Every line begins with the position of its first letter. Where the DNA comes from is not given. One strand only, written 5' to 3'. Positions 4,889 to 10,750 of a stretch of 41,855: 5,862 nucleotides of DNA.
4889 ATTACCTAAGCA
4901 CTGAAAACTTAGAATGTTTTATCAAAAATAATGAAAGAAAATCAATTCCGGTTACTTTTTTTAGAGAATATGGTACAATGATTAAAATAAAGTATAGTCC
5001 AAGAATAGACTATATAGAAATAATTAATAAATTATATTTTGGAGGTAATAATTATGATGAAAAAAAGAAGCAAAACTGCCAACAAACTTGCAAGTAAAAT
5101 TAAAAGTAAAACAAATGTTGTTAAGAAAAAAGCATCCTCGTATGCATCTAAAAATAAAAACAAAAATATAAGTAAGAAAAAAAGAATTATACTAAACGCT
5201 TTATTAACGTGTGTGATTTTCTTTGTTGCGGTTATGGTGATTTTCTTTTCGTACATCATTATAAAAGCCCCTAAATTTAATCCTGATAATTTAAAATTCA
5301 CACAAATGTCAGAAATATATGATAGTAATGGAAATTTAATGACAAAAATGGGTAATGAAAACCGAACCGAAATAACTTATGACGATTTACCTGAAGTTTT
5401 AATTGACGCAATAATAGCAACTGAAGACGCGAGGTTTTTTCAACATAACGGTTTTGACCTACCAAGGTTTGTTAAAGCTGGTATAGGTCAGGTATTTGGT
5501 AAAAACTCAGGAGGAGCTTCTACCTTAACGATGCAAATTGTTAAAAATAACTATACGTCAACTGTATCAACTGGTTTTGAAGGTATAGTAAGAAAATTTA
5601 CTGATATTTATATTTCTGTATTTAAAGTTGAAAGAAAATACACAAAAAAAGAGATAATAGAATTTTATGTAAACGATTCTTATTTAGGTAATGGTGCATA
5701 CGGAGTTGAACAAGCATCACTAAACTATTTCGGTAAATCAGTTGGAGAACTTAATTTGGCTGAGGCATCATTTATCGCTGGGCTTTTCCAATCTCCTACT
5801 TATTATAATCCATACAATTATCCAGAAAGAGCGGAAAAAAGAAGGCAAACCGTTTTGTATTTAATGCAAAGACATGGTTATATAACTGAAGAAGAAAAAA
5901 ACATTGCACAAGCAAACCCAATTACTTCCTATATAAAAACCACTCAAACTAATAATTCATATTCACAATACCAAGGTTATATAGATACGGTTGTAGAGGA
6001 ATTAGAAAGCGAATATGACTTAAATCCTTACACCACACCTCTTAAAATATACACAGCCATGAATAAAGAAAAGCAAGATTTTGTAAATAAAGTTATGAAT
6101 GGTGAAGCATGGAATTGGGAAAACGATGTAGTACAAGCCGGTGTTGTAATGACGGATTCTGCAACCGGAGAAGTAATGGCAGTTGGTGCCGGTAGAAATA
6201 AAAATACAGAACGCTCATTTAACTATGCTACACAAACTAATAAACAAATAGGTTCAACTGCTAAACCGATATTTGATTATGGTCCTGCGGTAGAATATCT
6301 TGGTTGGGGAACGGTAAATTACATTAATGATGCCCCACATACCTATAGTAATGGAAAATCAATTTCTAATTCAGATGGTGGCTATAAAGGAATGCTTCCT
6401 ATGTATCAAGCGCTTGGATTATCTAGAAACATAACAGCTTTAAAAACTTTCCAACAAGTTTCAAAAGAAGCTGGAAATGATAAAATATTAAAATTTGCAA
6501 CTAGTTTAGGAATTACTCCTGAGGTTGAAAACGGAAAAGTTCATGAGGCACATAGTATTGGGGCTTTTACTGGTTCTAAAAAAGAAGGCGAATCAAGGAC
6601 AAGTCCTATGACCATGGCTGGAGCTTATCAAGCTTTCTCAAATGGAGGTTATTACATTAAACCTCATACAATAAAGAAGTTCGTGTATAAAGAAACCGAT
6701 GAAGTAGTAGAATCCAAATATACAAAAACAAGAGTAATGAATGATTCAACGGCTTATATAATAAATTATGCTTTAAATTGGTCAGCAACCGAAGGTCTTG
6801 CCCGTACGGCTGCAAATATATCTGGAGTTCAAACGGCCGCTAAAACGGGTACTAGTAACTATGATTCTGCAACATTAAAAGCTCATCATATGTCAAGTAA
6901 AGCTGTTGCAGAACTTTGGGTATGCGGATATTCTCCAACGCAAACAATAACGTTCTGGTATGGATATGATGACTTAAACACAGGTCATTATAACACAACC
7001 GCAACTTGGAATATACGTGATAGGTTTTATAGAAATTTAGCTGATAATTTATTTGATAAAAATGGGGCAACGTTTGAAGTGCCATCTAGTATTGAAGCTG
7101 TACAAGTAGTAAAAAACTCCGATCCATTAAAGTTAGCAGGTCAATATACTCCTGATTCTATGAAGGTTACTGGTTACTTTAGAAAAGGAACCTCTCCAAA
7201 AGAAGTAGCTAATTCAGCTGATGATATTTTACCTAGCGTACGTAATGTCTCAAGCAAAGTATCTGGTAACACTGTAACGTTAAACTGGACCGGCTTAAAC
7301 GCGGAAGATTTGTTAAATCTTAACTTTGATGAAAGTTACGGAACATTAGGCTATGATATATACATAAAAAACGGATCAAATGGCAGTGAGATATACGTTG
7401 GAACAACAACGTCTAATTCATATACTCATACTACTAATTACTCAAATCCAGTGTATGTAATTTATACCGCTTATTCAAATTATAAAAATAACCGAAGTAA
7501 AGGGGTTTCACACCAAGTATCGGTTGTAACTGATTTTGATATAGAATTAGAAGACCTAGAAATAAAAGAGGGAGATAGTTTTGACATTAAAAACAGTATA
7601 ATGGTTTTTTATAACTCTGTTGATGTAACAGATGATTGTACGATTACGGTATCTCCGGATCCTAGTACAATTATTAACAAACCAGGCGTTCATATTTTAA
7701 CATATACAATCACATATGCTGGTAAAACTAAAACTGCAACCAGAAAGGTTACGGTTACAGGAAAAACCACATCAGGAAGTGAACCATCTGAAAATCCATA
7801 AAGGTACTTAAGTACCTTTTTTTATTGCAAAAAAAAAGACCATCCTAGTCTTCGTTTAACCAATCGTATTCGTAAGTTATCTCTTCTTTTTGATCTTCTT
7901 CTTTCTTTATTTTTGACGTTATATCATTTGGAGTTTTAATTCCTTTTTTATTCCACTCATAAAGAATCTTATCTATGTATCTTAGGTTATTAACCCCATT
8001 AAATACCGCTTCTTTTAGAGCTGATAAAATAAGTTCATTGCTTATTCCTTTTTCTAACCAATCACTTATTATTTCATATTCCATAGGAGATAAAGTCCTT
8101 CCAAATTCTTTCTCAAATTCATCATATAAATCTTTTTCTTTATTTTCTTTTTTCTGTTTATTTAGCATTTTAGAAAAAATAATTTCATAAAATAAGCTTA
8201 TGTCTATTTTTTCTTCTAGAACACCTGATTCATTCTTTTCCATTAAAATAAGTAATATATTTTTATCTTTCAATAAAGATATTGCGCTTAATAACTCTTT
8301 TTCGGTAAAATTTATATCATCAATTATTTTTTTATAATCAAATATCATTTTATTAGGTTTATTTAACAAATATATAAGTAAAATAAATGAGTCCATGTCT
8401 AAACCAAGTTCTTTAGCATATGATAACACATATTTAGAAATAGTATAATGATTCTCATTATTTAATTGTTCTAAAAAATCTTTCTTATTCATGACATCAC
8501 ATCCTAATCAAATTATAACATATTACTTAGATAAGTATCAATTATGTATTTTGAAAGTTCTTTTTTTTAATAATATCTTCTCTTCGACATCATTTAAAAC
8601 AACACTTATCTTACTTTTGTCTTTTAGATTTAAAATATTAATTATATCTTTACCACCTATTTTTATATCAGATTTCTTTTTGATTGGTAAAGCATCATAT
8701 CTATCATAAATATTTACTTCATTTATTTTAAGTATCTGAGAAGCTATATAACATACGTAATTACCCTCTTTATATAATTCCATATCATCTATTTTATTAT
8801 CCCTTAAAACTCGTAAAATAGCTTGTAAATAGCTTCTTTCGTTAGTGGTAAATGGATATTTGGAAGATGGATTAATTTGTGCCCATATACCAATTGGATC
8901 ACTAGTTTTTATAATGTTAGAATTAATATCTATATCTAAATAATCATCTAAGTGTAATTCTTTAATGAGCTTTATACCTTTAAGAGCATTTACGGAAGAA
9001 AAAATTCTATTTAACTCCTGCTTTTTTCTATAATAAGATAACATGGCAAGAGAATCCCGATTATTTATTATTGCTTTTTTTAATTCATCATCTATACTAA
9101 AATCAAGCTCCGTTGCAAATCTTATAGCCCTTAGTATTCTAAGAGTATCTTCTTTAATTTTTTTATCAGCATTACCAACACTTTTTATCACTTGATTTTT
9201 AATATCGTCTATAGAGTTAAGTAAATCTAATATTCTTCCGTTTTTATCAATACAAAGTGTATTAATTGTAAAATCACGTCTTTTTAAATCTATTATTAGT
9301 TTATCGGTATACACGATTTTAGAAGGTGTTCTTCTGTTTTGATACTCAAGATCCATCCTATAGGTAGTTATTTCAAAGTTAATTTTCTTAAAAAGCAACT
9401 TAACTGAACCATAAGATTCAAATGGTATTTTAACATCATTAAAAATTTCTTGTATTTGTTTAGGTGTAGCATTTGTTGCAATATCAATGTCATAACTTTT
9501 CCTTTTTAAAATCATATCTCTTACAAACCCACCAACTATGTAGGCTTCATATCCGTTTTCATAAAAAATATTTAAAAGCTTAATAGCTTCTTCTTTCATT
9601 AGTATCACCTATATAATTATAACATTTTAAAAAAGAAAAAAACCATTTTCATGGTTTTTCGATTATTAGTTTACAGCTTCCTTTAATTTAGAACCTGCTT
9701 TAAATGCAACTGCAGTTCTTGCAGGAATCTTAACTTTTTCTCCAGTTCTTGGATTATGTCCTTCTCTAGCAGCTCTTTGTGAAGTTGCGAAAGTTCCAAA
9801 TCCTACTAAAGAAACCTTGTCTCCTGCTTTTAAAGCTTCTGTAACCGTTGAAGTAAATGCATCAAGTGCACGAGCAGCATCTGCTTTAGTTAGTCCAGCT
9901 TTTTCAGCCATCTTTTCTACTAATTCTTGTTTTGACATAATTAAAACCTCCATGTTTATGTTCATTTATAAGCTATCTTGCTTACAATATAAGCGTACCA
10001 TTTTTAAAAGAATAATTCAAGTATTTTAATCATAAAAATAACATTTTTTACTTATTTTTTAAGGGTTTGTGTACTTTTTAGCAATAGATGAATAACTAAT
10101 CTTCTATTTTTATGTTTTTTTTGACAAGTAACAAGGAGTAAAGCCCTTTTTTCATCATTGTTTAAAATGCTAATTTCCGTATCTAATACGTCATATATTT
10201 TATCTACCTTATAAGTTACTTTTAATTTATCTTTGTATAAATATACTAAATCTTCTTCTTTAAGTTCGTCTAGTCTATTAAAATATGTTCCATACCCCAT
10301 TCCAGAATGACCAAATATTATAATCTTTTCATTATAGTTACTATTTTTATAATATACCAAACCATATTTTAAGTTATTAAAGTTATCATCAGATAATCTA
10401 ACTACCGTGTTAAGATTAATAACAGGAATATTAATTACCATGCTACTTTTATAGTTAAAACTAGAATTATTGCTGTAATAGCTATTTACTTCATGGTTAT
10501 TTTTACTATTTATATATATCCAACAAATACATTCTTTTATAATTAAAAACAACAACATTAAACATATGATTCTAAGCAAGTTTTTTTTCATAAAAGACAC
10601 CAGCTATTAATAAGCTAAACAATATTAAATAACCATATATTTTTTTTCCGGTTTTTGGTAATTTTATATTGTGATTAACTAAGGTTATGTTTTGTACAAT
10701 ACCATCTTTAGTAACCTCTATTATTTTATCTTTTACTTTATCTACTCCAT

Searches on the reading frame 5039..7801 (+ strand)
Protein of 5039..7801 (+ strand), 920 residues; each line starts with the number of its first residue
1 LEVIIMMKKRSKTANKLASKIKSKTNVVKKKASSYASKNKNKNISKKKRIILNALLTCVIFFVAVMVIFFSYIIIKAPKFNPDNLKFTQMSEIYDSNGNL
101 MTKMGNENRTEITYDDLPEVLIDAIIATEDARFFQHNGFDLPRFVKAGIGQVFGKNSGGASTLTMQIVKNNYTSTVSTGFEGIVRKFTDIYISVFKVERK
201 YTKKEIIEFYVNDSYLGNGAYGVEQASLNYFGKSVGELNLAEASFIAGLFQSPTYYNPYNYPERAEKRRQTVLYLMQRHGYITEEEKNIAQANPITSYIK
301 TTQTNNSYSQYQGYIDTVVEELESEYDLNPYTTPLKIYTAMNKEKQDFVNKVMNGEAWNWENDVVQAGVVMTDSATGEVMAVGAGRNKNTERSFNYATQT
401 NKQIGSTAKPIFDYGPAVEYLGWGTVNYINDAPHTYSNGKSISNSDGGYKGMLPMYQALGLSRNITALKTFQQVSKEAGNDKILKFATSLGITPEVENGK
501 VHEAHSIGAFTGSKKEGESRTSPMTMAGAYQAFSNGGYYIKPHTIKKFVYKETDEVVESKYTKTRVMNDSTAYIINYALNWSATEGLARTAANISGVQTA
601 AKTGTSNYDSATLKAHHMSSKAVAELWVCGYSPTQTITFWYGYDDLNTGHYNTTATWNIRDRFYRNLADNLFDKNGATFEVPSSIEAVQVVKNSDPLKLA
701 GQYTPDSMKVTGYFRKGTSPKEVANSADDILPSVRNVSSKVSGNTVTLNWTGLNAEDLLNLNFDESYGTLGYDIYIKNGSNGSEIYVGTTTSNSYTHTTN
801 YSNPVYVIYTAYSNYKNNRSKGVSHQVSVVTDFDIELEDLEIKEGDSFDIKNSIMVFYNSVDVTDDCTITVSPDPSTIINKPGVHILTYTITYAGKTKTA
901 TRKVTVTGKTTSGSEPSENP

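Call 8: search_protein_families(library=pfam, proteins=[window:5039-7801:+], max_evalue=0.001)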
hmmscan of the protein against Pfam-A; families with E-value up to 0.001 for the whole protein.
window:5039-7801:+ (920 aa): 2 families
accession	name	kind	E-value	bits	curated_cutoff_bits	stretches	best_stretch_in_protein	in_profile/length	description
PF00912.28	Transgly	-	5.7e-53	179.4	27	1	98-277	2-178/178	Transglycosylase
PF00905.27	Transpeptidase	-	1.2e-20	74.4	22.1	1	368-639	2-274/299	Penicillin binding protein transpeptidase domain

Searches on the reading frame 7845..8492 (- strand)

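Call 8: search_protein_families(library=pfam, proteins=[window:7845-8492:-], max_evalue=0.001)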
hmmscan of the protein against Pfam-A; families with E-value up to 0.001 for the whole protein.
window:7845-8492:- (215 aa): 2 families
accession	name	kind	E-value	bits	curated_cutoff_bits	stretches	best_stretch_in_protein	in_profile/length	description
PF07261.16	DnaB_2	-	9.9e-25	86.5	22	1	123-193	1-72/74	Replication initiation and membrane attachment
PF21984.2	DnaD_N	-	6.8e-06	26.7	27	1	18-115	1-99/101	DnaD N-terminal domain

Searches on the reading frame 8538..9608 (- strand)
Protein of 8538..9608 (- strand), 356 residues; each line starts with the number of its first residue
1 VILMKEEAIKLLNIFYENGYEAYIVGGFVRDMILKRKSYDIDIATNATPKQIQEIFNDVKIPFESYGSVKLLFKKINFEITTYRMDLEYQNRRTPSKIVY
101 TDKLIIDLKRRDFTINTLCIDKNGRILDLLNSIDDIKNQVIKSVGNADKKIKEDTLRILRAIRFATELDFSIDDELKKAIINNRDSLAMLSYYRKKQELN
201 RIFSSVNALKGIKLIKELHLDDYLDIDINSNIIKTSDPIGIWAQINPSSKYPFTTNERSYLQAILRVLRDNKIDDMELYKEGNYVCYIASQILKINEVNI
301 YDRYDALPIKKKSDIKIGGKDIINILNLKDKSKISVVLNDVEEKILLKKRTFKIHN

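Call 8: search_protein_families(library=pfam, proteins=[window:8538-9608:-], max_evalue=0.001)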
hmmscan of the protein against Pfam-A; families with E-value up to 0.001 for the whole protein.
window:8538-9608:- (356 aa): 3 families
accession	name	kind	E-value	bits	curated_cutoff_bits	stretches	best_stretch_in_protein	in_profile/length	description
PF01743.26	PolyA_pol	-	3.1e-33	115.2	23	1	22-141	1-125/126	Poly A polymerase head domain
PF13735.12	tRNA_NucTran2_2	-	9.7e-12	45.5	27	1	262-349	45-137/149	tRNA nucleotidyltransferase domain 2 putative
PF12627.12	PolyA_pol_RNAbd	-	1.3e-06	28.5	22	1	169-223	1-55/64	Probable RNA and SrmB- binding site of polymerase A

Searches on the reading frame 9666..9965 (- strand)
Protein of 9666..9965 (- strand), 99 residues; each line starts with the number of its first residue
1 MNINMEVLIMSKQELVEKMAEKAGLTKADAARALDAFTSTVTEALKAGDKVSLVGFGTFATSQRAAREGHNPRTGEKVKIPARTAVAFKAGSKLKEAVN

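Call 71: search_protein_families(library=pfam, proteins=[window:9666-9965:-], max_evalue=0.01)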
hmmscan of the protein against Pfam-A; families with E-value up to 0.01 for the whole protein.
window:9666-9965:- (99 aa): 4 families
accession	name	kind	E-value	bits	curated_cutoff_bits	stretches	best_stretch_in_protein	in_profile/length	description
PF00216.26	Bac_DNA_binding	-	2.1e-35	121.3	22.4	1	10-99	1-90/90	Bacterial DNA-binding protein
PF18291.6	HU-HIG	-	1.8e-09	38.1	26.2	1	10-98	32-118/125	HU domain fused to wHTH, Ig, or Glycine-rich motif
PF14848.11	HU-DNA_bdg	-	0.00068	20.1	30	1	11-60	30-79/124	DNA-binding domain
PF18175.6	HU-CCDC81_bac_2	-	0.0013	19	35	1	15-63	3-51/70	CCDC81-like prokaryotic HU domain 2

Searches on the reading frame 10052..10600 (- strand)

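Call 7: search_protein_families(library=pfam, proteins=[window:10052-10600:-], max_evalue=0.001)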
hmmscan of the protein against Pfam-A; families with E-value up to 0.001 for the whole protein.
window:10052-10600:- (182 aa): 1 family
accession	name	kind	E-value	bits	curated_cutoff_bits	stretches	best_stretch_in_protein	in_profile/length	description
PF04203.18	Sortase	-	8.8e-21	74.4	26.6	1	56-171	1-121/125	Sortase domain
